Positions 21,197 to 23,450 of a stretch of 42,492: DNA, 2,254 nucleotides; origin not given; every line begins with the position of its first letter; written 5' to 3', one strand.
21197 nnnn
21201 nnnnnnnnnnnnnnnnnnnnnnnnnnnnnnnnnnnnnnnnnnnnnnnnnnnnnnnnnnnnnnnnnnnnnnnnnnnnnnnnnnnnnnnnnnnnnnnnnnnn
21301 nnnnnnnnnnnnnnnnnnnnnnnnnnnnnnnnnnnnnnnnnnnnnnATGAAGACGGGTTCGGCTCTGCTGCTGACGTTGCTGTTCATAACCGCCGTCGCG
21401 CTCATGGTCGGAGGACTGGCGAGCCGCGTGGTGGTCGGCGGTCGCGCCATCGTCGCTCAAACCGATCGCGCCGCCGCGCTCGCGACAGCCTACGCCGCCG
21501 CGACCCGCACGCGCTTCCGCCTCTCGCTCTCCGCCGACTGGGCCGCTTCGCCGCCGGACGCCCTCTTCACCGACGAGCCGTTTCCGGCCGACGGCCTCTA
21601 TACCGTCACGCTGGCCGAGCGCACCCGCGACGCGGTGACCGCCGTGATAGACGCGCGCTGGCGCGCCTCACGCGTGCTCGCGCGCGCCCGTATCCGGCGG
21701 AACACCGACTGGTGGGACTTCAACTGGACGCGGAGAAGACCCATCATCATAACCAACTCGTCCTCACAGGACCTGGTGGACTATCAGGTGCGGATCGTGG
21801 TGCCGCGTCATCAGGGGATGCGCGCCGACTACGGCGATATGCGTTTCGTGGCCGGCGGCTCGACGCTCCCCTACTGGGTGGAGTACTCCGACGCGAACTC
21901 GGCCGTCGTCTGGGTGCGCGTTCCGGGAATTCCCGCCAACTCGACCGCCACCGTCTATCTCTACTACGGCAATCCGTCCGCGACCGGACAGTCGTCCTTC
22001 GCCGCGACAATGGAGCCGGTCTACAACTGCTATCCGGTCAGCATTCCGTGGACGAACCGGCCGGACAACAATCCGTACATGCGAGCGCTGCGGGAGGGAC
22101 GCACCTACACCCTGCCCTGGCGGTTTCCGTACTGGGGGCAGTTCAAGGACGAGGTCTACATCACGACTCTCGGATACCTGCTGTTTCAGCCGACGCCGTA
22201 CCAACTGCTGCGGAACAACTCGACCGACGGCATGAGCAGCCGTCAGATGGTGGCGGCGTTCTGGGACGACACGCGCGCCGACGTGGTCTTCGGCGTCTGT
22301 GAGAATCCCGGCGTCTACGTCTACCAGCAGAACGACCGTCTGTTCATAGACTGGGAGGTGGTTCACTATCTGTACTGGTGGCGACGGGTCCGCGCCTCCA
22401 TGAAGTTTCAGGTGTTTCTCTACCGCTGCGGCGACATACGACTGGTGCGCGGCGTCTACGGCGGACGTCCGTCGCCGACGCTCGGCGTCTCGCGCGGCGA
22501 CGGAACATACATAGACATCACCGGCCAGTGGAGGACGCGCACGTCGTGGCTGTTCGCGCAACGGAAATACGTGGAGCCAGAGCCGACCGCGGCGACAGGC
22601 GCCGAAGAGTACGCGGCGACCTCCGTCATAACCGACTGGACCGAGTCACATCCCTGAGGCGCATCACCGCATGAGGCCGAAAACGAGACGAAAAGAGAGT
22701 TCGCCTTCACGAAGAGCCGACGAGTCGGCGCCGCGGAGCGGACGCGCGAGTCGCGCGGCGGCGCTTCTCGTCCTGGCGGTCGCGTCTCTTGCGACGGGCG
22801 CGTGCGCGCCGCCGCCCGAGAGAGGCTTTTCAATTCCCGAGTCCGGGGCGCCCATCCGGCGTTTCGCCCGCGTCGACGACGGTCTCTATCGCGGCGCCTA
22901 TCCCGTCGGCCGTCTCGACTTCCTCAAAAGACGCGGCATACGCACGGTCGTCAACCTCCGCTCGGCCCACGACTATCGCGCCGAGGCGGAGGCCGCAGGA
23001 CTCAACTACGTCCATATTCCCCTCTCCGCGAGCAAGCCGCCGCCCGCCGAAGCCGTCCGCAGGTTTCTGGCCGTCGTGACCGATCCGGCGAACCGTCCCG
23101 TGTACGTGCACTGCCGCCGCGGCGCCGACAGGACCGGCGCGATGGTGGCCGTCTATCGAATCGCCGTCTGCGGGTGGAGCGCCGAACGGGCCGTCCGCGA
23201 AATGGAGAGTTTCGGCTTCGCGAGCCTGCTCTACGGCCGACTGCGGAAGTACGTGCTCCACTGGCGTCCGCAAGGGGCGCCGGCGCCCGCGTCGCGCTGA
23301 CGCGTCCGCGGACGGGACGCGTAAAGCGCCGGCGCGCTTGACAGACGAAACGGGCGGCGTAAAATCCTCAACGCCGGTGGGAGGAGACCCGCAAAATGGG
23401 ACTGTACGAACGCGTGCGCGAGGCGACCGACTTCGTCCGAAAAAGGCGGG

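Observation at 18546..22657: Minor-pseudopilin trio with two members inflated by display domains: candidate novel pilus/pseudopilus tip complex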

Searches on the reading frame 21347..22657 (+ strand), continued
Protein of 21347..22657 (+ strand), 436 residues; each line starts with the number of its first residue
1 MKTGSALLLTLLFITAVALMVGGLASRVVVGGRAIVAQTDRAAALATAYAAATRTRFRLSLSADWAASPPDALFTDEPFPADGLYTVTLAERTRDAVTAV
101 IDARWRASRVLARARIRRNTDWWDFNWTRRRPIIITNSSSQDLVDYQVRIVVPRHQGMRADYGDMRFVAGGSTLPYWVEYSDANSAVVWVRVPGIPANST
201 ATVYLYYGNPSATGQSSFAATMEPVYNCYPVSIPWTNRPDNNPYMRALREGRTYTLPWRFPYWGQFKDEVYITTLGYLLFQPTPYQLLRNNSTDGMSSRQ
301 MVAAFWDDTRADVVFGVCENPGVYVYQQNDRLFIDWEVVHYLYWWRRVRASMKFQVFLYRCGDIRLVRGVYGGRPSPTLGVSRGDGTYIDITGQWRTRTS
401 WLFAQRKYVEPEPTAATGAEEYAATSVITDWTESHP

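Call 98: search_protein_families(library=pfam, proteins=[P0020, P0021, P0022, P0023, P0057, P0060], max_evalue=1)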
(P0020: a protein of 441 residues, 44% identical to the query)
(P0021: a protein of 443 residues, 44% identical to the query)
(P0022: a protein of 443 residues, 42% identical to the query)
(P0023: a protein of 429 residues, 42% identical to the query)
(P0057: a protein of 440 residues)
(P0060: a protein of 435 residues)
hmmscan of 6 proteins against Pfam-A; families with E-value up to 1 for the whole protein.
P0020 (441 aa): 2 families
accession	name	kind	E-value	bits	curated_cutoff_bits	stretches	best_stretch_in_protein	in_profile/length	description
PF10102.14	DUF2341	-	9.9e-19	68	23.4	1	159-223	1-66/84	Domain of unknown function (DUF2341)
PF14341.11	PilX_N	-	2.4e-05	24.7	25.5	1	4-52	2-50/51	PilX N-terminal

P0021 (443 aa): 2 families
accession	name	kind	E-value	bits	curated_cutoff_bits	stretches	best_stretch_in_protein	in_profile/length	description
PF10102.14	DUF2341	-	5.2e-19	68.9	23.4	1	159-224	1-67/84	Domain of unknown function (DUF2341)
PF14341.11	PilX_N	-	6e-06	26.6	25.5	1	4-52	2-50/51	PilX N-terminal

P0022 (443 aa): 2 families
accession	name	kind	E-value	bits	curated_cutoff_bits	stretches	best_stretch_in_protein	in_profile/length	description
PF10102.14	DUF2341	-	8e-21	74.7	23.4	1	159-223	1-66/84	Domain of unknown function (DUF2341)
PF14341.11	PilX_N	-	0.0027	18.1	25.5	1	4-52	2-50/51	PilX N-terminal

P0023 (429 aa): 2 families
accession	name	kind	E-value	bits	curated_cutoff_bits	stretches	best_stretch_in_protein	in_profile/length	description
PF10102.14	DUF2341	-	2.7e-16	60.2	23.4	1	155-218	1-66/84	Domain of unknown function (DUF2341)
PF14341.11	PilX_N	-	0.00039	20.8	25.5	1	2-45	7-50/51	PilX N-terminal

P0057 (440 aa): 1 family
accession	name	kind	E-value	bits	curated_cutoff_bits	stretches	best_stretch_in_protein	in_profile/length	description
PF10102.14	DUF2341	-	6.1e-17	62.3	23.4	1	166-228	1-65/84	Domain of unknown function (DUF2341)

P0060 (435 aa): 2 families
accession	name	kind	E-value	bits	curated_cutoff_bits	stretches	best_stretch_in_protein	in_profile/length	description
PF10102.14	DUF2341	-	3.1e-21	76.1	23.4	1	159-222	1-66/84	Domain of unknown function (DUF2341)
PF01212.27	Beta_elim_lyase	-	0.13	12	27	1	358-391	159-191/288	Beta-eliminating lyase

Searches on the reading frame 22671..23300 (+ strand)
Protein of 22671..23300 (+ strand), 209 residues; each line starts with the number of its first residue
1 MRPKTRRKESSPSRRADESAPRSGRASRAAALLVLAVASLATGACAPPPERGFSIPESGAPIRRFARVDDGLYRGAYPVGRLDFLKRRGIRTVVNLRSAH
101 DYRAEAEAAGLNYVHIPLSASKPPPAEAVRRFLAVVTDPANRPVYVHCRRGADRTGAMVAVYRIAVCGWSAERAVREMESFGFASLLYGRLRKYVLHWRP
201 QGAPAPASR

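Call 8: search_protein_families(library=pfam, proteins=[window:22671-23300:+], max_evalue=0.001)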
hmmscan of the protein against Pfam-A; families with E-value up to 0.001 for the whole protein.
window:22671-23300:+ (209 aa): 9 families
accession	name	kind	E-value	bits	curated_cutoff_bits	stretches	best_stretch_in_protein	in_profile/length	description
PF22741.1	PTP-NADK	-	8e-22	77.8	27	1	73-167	31-133/163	DSP-PTPase phosphatase fused to NAD+ Kinase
PF03162.18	Y_phosphatase2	-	5.2e-16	59.1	27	1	62-183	4-132/165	Tyrosine phosphatase family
PF22785.1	Tc-R-P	-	2.4e-15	57.4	27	1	82-164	16-102/106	Polymorphic toxin system, DSP-PTPase phosphatase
PF22784.1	PTP-SAK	-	1.8e-12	48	27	1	87-175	29-120/153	Swiss Army Knife protein, DSP-PTPase phosphatase domain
PF13350.11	Y_phosphatase3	-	9.4e-11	42.6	22.2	1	82-162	42-149/240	Tyrosine phosphatase family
PF00782.25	DSPc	-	1.7e-08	34.8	33.5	1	72-177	1-109/133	Dual specificity phosphatase, catalytic domain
PF14566.11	PTPlike_phytase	-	1.9e-05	25.3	27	1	104-163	95-155/158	Inositol hexakisphosphate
PF04273.18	BLH_phosphatase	-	2.3e-05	25.1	26.1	1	102-152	49-97/110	Beta-lactamase hydrolase-like protein, phosphatase-like domain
PF00102.32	Y_phosphatase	-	0.00064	19.8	20.9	1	123-164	148-192/234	Protein-tyrosine phosphatase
